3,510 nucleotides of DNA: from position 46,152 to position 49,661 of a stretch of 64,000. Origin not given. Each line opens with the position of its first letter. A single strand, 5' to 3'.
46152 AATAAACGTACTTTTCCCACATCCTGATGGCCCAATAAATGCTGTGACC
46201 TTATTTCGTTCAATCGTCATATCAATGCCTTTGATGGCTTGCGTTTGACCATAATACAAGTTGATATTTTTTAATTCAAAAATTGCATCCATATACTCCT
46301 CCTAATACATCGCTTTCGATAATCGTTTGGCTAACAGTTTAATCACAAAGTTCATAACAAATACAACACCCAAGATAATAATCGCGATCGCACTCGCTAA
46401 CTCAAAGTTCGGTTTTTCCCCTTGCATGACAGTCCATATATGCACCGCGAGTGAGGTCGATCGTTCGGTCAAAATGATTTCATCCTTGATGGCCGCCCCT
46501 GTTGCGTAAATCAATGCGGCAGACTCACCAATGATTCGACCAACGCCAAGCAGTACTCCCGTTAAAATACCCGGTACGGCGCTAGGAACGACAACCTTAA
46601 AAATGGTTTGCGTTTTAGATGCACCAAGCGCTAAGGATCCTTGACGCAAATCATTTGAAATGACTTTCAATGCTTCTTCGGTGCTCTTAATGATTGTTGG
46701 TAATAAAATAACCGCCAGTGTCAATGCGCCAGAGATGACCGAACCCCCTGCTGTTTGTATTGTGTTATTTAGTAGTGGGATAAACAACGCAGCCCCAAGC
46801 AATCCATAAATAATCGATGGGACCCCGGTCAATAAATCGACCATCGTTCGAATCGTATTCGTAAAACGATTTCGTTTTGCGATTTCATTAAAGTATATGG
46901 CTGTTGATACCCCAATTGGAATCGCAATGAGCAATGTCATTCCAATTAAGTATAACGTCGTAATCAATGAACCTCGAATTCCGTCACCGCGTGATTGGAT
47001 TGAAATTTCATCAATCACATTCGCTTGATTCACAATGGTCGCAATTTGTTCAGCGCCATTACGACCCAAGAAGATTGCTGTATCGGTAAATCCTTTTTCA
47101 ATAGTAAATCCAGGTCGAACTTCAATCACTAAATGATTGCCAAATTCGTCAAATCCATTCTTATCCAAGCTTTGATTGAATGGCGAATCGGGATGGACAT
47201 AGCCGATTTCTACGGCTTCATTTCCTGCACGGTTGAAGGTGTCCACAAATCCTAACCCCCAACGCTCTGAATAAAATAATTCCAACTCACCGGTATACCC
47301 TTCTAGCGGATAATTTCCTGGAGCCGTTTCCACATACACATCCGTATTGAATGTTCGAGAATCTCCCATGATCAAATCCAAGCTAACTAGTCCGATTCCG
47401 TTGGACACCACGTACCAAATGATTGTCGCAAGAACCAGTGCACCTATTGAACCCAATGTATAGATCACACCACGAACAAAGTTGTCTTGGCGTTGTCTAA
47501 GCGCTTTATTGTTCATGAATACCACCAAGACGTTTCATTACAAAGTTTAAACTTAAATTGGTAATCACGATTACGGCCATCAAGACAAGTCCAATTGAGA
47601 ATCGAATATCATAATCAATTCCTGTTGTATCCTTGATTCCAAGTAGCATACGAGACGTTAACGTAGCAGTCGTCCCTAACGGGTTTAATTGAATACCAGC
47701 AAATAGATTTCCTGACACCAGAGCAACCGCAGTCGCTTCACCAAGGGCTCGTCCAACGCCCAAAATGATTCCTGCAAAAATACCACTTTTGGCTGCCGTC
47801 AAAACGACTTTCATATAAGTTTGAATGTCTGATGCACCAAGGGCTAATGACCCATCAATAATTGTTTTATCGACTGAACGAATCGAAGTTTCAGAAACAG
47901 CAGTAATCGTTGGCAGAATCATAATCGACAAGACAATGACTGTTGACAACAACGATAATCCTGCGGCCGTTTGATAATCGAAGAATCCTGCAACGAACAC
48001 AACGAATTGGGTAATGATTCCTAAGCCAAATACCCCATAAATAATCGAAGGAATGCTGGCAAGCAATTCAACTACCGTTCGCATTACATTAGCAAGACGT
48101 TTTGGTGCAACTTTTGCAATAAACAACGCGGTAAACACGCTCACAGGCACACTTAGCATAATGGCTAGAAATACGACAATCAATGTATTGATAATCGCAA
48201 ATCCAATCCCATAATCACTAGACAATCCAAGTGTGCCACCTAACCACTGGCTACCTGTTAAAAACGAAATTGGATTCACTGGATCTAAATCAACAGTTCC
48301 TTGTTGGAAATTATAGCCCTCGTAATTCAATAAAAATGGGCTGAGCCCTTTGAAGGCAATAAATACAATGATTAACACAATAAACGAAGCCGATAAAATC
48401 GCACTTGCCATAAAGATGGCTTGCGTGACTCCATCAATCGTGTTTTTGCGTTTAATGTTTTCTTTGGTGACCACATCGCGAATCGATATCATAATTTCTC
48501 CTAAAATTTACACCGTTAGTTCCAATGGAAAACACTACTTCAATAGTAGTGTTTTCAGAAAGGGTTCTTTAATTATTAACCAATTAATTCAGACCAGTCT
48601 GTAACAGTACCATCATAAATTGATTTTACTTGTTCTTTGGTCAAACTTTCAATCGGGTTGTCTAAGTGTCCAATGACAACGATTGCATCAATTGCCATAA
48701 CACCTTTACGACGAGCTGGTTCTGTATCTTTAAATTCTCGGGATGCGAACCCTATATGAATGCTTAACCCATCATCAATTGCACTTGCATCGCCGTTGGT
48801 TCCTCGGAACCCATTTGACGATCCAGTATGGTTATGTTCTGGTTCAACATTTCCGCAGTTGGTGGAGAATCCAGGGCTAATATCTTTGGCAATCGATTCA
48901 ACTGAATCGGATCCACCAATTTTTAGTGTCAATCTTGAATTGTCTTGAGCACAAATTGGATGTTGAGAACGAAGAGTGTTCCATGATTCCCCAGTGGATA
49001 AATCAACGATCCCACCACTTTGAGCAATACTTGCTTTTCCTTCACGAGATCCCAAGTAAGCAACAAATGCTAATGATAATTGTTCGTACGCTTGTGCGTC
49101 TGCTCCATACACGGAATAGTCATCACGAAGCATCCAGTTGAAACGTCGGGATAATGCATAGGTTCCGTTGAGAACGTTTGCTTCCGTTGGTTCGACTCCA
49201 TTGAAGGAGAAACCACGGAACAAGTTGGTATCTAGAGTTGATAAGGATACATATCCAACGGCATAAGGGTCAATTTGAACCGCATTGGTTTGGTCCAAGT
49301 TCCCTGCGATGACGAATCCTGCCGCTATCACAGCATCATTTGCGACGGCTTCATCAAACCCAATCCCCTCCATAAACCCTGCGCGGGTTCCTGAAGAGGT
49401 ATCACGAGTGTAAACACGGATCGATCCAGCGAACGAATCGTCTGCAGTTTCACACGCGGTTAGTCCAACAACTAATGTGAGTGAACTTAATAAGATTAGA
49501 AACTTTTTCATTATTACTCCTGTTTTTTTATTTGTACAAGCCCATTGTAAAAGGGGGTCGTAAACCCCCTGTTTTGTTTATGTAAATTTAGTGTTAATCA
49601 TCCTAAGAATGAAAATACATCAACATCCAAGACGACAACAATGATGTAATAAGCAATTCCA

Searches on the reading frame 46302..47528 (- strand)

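Call 32: search_protein_families(library=pfam, proteins=[window:46302-47528:-], max_evalue=0.00001)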
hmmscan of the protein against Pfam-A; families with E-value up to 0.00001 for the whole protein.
window:46302-47528:- (408 aa): 1 family
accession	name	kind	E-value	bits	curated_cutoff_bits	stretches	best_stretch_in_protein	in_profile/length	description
PF00528.27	BPD_transp_1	-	9.6e-22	78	26.4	1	202-404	1-183/184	Binding-protein-dependent transport system inner membrane component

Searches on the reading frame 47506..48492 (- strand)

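Call 32: search_protein_families(library=pfam, proteins=[window:47506-48492:-], max_evalue=0.00001)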
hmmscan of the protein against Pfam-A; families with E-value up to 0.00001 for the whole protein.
window:47506-48492:- (328 aa): 1 family
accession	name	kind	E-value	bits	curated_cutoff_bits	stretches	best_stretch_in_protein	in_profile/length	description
PF00528.27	BPD_transp_1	-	9.9e-14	51.9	26.4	1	119-322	2-174/184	Binding-protein-dependent transport system inner membrane component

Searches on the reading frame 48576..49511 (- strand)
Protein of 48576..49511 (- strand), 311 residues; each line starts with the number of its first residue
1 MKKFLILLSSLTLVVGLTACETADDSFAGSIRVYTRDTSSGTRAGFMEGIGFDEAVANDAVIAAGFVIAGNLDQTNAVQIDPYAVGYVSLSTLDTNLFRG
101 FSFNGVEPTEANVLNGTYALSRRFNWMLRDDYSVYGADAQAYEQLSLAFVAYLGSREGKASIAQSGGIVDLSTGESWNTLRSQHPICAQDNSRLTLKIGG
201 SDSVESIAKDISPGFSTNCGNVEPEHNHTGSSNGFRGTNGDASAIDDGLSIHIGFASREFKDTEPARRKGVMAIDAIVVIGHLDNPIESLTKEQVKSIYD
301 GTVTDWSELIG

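Call 32: search_protein_families(library=pfam, proteins=[window:48576-49511:-], max_evalue=0.00001)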
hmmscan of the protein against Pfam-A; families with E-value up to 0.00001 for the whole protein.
window:48576-49511:- (311 aa): 1 family
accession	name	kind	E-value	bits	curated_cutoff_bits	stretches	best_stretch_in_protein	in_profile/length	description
PF12849.12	PBP_like_2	-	1e-19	71.8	27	1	190-308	6-125/267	PBP superfamily domain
